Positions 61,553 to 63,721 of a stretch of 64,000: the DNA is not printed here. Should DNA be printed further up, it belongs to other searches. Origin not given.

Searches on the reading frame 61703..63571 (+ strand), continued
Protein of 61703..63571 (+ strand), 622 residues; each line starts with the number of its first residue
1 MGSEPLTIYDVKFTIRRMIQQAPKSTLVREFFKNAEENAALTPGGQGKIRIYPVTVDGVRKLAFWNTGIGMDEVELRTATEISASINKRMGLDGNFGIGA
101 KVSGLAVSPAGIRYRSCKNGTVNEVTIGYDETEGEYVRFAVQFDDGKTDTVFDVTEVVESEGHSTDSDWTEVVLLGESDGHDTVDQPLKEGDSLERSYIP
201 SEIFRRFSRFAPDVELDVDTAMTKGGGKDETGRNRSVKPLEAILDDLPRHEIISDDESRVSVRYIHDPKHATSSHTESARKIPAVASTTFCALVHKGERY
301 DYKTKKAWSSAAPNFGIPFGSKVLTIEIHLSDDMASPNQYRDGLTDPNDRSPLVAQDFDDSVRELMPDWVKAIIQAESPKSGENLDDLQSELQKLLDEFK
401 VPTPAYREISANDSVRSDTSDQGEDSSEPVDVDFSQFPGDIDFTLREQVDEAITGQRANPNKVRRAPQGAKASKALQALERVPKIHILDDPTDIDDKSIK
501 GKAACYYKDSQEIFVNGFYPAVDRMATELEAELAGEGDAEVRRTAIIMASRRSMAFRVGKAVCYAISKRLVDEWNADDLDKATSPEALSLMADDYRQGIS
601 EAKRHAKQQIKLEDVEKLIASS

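Call 48: search_protein_families(library=padloc, proteins=[L016:13357-15090:+, L023:13618-15063:+, L030:12726-14111:+, L020:6022-8145:-, L058:14705-15940:-, L068:2044-3426:+, L011:13714-15480:+, L020:8208-9401:-, L020:11972-13927:+, L020:13927-14814:+], max_evalue=0.001)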
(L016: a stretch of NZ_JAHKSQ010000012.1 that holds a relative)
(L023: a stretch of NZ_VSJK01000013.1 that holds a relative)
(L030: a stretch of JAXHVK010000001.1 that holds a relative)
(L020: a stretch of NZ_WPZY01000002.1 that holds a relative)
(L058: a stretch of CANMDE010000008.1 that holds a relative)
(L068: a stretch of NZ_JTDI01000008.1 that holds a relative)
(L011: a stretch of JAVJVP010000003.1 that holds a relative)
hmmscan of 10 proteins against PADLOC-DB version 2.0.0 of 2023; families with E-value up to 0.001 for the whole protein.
L016:13357-15090:+ (577 aa): 96 families (the best 25 are shown)
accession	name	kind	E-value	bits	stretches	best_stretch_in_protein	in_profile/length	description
PDLC04168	GajA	-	3.8e-220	730.4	1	1-573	1-568/570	-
PDLC04169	GajA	-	3.8e-129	429.9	1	144-573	2-432/434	-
PDLC04170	GajA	-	2.6e-43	146.5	1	4-471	3-473/565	-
PDLC02980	AriA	-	2.6e-22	78.2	1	26-323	1-303/304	-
PDLC00086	GajA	-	9.8e-21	72.2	2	249-534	273-561/600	AAA ATPase domain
PDLC00102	GajA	-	3e-20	70.2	2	184-358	200-365/532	AAA ATPase domain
PDLC02336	AbiLi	-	1.2e-17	62.5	2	251-324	222-294/340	AbiLi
PDLC00091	GajA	-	6.3e-17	59.6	2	4-94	3-99/627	AAA ATPase domain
PDLC04541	PDC-M25A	-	7.5e-17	59.5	2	272-324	263-311/380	-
PDLC00099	GajA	-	8.5e-17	59.3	2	5-94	4-97/626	AAA ATPase domain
PDLC00098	GajA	-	1.1e-16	58.6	2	182-359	198-367/534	AAA ATPase domain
PDLC00080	GajA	-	2.2e-16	57.8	1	24-325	30-339/622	AAA ATPase domain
PDLC02979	AriA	-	2.7e-15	55.1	2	4-58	3-57/373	-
PDLC04611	PDC-M38A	-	1.7e-14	52.2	2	249-319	257-326/383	-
PDLC00096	GajA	-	4.9e-14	50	1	4-337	3-351/630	AAA ATPase domain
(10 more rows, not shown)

L023:13618-15063:+ (481 aa): 37 families (the best 25 are shown)
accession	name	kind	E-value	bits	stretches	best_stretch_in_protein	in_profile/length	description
PDLC04173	GajB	-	6.7e-177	587.2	1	13-477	3-467/471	-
PDLC04171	GajB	-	5.9e-136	451.5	1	12-398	4-389/392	-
PDLC04172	GajB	-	9.3e-42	141.6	2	24-225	10-210/505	-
PDLC00122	GajB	-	3.2e-15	54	1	121-177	147-206/502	UrvD helicase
PDLC03802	RTasHel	-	8.4e-14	49.3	2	129-179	186-237/675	DRT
PDLC00117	GajB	-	3e-12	43.8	1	124-177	207-262/604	UrvD helicase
PDLC00123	GajB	-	1.5e-11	41.6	1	129-178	170-220/540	UrvD helicase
PDLC00119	GajB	-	1.9e-09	35.1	1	128-177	211-261/565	UrvD helicase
PDLC00121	GajB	-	5.7e-09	33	1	119-182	186-248/565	UrvD helicase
PDLC00103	GajB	-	7.1e-09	33.1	1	126-178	202-256/612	UrvD helicase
PDLC00120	GajB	-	8.4e-09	33.1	0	26-81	7-67/458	UrvD helicase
PDLC00132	GajB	-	8.7e-09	32.5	0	126-179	205-260/625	UrvD helicase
PDLC00127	GajB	-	1.9e-08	31.3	1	127-176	193-246/594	UrvD helicase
PDLC00107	GajB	-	2.6e-08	31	1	121-177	200-258/587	UrvD helicase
PDLC00134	GajB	-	3.5e-08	30.9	1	125-191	202-273/431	UrvD helicase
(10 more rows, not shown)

L030:12726-14111:+ (461 aa): 0 families

L020:6022-8145:- (707 aa): 0 families

L058:14705-15940:- (411 aa): 3 families
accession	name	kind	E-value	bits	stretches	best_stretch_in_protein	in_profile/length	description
PDLC04340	PDC-M03A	-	6.2e-08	30.5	1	173-329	19-166/280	-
PDLC04339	PDC-M03A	-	1.9e-05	22.1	1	183-329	30-173/293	-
PDLC04344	PDC-M03A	-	0.00043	17.8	0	298-329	156-187/305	-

L068:2044-3426:+ (460 aa): 0 families

L011:13714-15480:+ (588 aa): 54 families (the best 25 are shown)
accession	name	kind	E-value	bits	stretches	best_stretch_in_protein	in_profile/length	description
PDLC00130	GajB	-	1.5e-270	896.6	1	1-586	1-586/589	UrvD helicase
PDLC00117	GajB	-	6.8e-90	300.3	1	4-578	16-590/604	UrvD helicase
PDLC00127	GajB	-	5.1e-87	290.8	1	3-579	8-577/594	UrvD helicase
PDLC00119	GajB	-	1e-58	197.7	3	161-284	174-294/565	UrvD helicase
PDLC00132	GajB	-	6.8e-54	181.6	3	167-294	176-303/625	UrvD helicase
PDLC00114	GajB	-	3.9e-52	175.7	2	3-295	7-304/635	UrvD helicase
PDLC00112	GajB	-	3.5e-50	169.2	2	3-343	6-350/581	UrvD helicase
PDLC03802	RTasHel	-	1.4e-47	160.9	2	6-310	8-290/675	DRT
PDLC00133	GajB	-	1.4e-46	157.2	1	4-357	12-359/382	UrvD helicase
PDLC00129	GajB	-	6.4e-46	155.1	3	174-334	193-346/594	UrvD helicase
PDLC00138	GajB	-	1.4e-44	150.8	2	2-338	3-355/581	UrvD helicase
PDLC00123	GajB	-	2e-44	150.1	3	2-100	3-98/540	UrvD helicase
PDLC00103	GajB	-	1e-43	148.2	2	3-292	16-297/612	UrvD helicase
PDLC00136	GajB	-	4.5e-43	146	2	2-314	4-313/570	UrvD helicase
PDLC00122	GajB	-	5.4e-40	135.7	3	187-310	144-267/502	UrvD helicase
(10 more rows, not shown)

L020:8208-9401:- (397 aa): 0 families

L020:11972-13927:+ (651 aa): 7 families
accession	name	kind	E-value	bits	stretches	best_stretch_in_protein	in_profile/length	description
PDLC02209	QatA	-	0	1019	1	1-649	1-644/646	-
PDLC02210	QatA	-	3.6e-94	314.4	1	4-604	3-581/593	-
PDLC04959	PDC-S20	-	1e-24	85.9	1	5-282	13-260/464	-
PDLC04958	PDC-S20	-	1.7e-21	75.1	2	18-111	14-105/458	-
PDLC04957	PDC-S20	-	3.5e-20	70.9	2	8-109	3-114/446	-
PDLC02361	PifA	-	2e-18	64.4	1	17-282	23-255/720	PifA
PDLC04956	PDC-S20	-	1.6e-12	45.6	1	11-283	12-255/450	-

L020:13927-14814:+ (295 aa): 3 families
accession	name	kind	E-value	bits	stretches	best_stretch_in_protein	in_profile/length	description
PDLC02213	QatB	-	6.5e-132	437.9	1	1-294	1-293/294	-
PDLC02211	QatB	-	2.2e-73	244.2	1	103-292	1-190/191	-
PDLC02212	QatB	-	7.1e-21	72.9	1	42-256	9-215/248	-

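Call 49: predict_structure(alignment_id=A1)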
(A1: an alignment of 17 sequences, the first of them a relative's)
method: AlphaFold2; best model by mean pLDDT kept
length: 622 residues; sequences in the alignment: 17
mean_pLDDT: 48.4   pTM: 0.33
mean pLDDT of the five models: 48.4, 45.5, 44.1, 43.8, 43.1
residues with pLDDT >= 90: 0; 70-90: 102; 50-70: 168; < 50: 352
segments of 3 or more residues with pLDDT < 50: 1-12, 22-26, 82-110, 176-203, 220-239, 268-291, 298-323, 335-358, 372-518, 561-590
pLDDT, mean of each block of 10 residues (from residue 1): 31 53 50 61 63 59 68 67 39 27 36 73 68 55 70 77 74 51 27 33 50 56 31 36 54 70 60 34 31 53 32 30 56 45 35 43 56 43 36 33 25 27 29 33 29 30 34 32 32 43 39 43 80 80 82 65 43 44 42 65 83 61 46
secondary structure, 60 per line:
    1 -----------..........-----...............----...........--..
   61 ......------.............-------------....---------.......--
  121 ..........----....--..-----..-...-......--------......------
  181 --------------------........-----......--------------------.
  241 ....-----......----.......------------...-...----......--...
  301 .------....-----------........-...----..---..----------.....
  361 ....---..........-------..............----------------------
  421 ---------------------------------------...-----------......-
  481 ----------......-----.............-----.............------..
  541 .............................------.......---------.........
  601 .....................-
elements in order: E12-14 H15-21 H27-41 E46-56 E59-66 H73-85 H99-102 E112-118 E121-130 E135-138 E151-153 H155-160 E169-174 H201-208 E214-219 H240-244 E250-255 E260-266 E290-295 E298-301 H308-311 E323-330 H356-364 H368-377 H385-398 H474-479 H491-496 H502-514 H520-532 H539-569 H576-582 H592-621
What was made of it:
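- Tried and rejected: The first AlphaFold run used 17 close homologues and gave pLDDT 48, so it was discarded (call 49).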

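Call 51: find_homologous_proteins(query=A2, max_evalue=1e-10)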
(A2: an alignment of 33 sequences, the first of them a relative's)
Query A2 (33 sequences) (594 aa, profile of the alignment): 373 proteins with E <= 1e-10 among 8000 candidates; the best 120 are listed.
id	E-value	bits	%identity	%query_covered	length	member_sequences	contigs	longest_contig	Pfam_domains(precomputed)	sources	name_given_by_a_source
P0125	1.4e-229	782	41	97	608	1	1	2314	PF02518.32,PF13589.13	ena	-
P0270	7.1e-227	773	40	99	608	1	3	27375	-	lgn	-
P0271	7.3e-227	773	41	99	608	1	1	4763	-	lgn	-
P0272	1.3e-225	769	38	99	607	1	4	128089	-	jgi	jgi:hypothetical protein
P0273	6.1e-225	767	40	99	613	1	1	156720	-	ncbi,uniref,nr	ncbi:ATP-binding protein [Rhodopseudomonas sp. HC1]|uniref:ATP-binding protein n=1 Tax=Rhodopseudomo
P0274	7.3e-223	760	41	99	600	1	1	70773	PF13589.13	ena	-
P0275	1.1e-222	759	40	99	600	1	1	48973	PF13589.13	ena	-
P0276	3.0e-221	754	40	99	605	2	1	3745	-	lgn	-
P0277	1.0e-220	753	40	99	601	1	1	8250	PF13589.13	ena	-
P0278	1.4e-220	752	40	99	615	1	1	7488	-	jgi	jgi:hypothetical protein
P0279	2.2e-220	752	41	99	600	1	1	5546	PF13589.13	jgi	jgi:hypothetical protein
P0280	2.8e-220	751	38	99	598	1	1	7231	-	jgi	jgi:hypothetical protein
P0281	7.7e-220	750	41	98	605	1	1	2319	-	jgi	jgi:hypothetical protein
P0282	8.4e-220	750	39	99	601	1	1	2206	PF13589.13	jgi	jgi:hypothetical protein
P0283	1.1e-219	749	40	97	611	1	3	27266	-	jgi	jgi:hypothetical protein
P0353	4.2e-186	638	80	100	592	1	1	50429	-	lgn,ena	-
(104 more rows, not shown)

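Call 61: search_protein_families(library=padloc, proteins=[L010:11910-13718:+, L013:11960-13417:+, L013:13470-14684:+, L014:11258-12409:+, L014:12399-14675:+, L025:10152-11732:+, L025:11732-12571:+, L033:11975-15841:+, L038:12946-14898:+, L038:14904-16808:+], max_evalue=0.00001)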
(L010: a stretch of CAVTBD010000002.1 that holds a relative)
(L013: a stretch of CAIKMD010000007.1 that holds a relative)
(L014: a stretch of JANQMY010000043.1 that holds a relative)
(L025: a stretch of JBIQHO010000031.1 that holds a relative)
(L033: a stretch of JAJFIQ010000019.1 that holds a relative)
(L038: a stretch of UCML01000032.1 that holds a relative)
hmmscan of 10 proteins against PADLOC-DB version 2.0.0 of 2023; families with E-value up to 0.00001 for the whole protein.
L010:11910-13718:+ (602 aa): 106 families (the best 25 are shown)
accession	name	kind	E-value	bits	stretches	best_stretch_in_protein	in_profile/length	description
PDLC00092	GajA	-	0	1017.8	1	1-601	1-602/604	AAA ATPase domain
PDLC00070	GajA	-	7.8e-103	343.1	1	1-600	1-591/596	AAA ATPase domain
PDLC00072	GajA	-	6.8e-85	283.9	2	168-598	200-636/709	AAA ATPase domain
PDLC00071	GajA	-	8.9e-84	280.3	2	164-598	135-579/588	AAA ATPase domain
PDLC00091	GajA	-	5.8e-82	274.5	1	1-600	1-619/627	AAA ATPase domain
PDLC00096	GajA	-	3.8e-81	271.7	1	1-600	1-612/630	AAA ATPase domain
PDLC00099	GajA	-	2.4e-70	236.2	2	172-479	152-469/626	AAA ATPase domain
PDLC00080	GajA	-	8.8e-68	227.5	1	1-479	1-461/622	AAA ATPase domain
PDLC00064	GajA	-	2.3e-66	222.7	1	180-470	2-298/464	AAA ATPase domain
PDLC00069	GajA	-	1e-64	217.2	1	1-474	1-507/687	AAA ATPase domain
PDLC00073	GajA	-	1.5e-62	210.4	2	174-599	142-585/589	AAA ATPase domain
PDLC00083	GajA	-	7.1e-60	201.1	2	162-484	140-487/639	AAA ATPase domain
PDLC00077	GajA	-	1.2e-57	193.9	1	1-513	1-537/616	AAA ATPase domain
PDLC00067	GajA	-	8.7e-49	164.5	1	2-522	4-514/604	AAA ATPase domain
PDLC00101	GajA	-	5.2e-47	159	1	171-484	142-448/632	AAA ATPase domain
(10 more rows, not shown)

L013:11960-13417:+ (485 aa): 0 families

L013:13470-14684:+ (404 aa): 0 families

L014:11258-12409:+ (383 aa): 3 families
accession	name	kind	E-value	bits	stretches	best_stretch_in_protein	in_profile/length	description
PDLC04673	PDC-M48B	-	5.8e-08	30.5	1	12-94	9-81/296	-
PDLC03805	RTasMBL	-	8.2e-08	29.8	0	60-93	43-76/322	DRT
PDLC04676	PDC-M48B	-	2.8e-06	24.4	0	64-96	60-92/357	-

L014:12399-14675:+ (758 aa): 47 families (the best 25 are shown)
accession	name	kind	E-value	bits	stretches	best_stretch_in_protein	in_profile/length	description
PDLC00857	E1-E2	-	9.3e-74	246.9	1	3-551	11-555/589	E1-E2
PDLC00835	E1-E2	-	2.3e-35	120.1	2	334-450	368-484/778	E1-E2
PDLC00827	E1-E2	-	4.8e-27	92.6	1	336-746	329-707/711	E1-E2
PDLC00848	E1-E2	-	3e-25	86.6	1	213-475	252-509/607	E1-E2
PDLC00844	E1-E2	-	3.4e-24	83.3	1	334-451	271-389/489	E1-E2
PDLC00890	JAB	-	1e-21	75.1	1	595-741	9-149/157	JAB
PDLC00839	E1-E2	-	4.6e-21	72.7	1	336-470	367-500/602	E1-E2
PDLC00856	E1-E2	-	1.2e-20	71.6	1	326-449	308-432/573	E1-E2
PDLC00889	JAB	-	8.5e-20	69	1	590-726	13-141/168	JAB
PDLC00896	JAB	-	1.1e-19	68.8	1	605-729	16-139/159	JAB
PDLC00909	JAB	-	3.2e-19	67.2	1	610-728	28-145/168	JAB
PDLC00902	JAB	-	3.5e-19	67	1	605-728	19-139/159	JAB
PDLC00894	JAB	-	1.4e-18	65.5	1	603-729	16-140/158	JAB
PDLC00891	JAB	-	1.6e-17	61.4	1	610-728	21-134/159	JAB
PDLC00908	JAB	-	3.4e-16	57.6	1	618-727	36-144/168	JAB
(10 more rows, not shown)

L025:10152-11732:+ (526 aa): 93 families (the best 25 are shown)
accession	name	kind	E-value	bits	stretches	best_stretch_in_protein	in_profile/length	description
PDLC00282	PtuA1|PtuA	-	2.5e-212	704.3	1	4-521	1-516/520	AAA ATPase domain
PDLC04235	PDC-M01A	-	3.1e-206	684.2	1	4-521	1-506/510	-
PDLC04236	PDC-M01A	-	3.7e-152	504.9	1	130-522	3-386/388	-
PDLC04244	PDC-M01A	-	1.4e-94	315.7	1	23-521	22-481/482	-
PDLC04243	PDC-M01A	-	4.5e-74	247.9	1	25-517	22-526/537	-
PDLC04238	PDC-M01A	-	9.6e-47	157.9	2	353-505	396-548/564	-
PDLC04239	PDC-M01A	-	1.4e-41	140.6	2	360-515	385-540/552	-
PDLC04240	PDC-M01A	-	5.7e-36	122.2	1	28-495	178-614/639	-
PDLC04237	PDC-M01A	-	1.1e-34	118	1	357-486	408-539/586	-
PDLC04242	PDC-M01A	-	1.2e-31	107.6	1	356-521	395-563/566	-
PDLC04241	PDC-M01A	-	9.4e-27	91.9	1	360-505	272-417/435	-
PDLC00283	PtuA1|PtuA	-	8.4e-25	85.8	2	355-438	267-352/448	AAA ATPase domain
PDLC02980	AriA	-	6.6e-18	63.7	1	361-431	234-303/304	-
PDLC00266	PtuA1|PtuA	-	3.5e-16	57.5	1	358-436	306-385/483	AAA ATPase domain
PDLC00265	PtuA1|PtuA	-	7.7e-16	56.2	1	361-473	301-417/479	AAA ATPase domain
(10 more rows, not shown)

L025:11732-12571:+ (279 aa): 39 families (the best 25 are shown)
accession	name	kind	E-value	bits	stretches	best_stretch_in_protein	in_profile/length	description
PDLC04264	PDC-M01B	-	8.9e-108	358.3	1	1-278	1-278/282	-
PDLC04253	PDC-M01B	-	3e-78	261.7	1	1-275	1-280/366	-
PDLC04248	PDC-M01B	-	3.1e-78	260.6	1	69-279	3-213/216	-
PDLC04256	PDC-M01B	-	7.3e-78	260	1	1-275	1-282/285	-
PDLC04259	PDC-M01B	-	9.4e-73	243.5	1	1-278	1-272/277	-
PDLC04255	PDC-M01B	-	5.2e-65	218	1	2-276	2-283/285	-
PDLC04247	PDC-M01B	-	2.1e-61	206.3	1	2-276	2-278/286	-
PDLC04251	PDC-M01B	-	2e-60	202.5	1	3-276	5-275/279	-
PDLC04249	PDC-M01B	-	8.6e-57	190.8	1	1-278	1-277/286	-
PDLC04262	PDC-M01B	-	3.3e-56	188.9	1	26-278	5-256/259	-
PDLC04266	PDC-M01B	-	3.2e-38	129.9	1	26-278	25-276/281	-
PDLC04263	PDC-M01B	-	1.7e-37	127.7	1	1-274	1-276/291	-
PDLC04246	PDC-M01B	-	2.8e-35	120.4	1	68-276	58-271/280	-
PDLC04270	PDC-M01B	-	1.2e-32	111.4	1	88-269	83-263/280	-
PDLC04252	PDC-M01B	-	3.1e-31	106.6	1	66-277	61-276/294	-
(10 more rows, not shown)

L033:11975-15841:+ (1288 aa): 3 families
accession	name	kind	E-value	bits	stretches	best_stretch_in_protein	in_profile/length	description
PDLC03991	PD-Lambda-4_A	-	0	1095.5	1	13-1288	3-1283/1283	-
PDLC03990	PD-Lambda-4_A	-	2.7e-148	493.7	1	355-1277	3-932/943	-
PDLC03989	PD-Lambda-4_A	-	1.6e-24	84.7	1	828-1273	5-453/468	-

L038:12946-14898:+ (650 aa): 4 families
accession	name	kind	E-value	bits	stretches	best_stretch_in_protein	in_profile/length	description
PDLC03864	LmuB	-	1.3e-178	593.6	1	13-650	5-657/657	-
PDLC03859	LmuB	-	2.2e-16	58.2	1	88-624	30-582/611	-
PDLC03863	LmuB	-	8.1e-14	49.2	1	81-601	24-557/610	-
PDLC03862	LmuB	-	4.4e-09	33.2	0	267-595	240-568/643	-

L038:14904-16808:+ (634 aa): 1 family
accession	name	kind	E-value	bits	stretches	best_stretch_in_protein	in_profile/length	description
PDLC03853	LmuA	-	3.5e-130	433.8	1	1-633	1-651/655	-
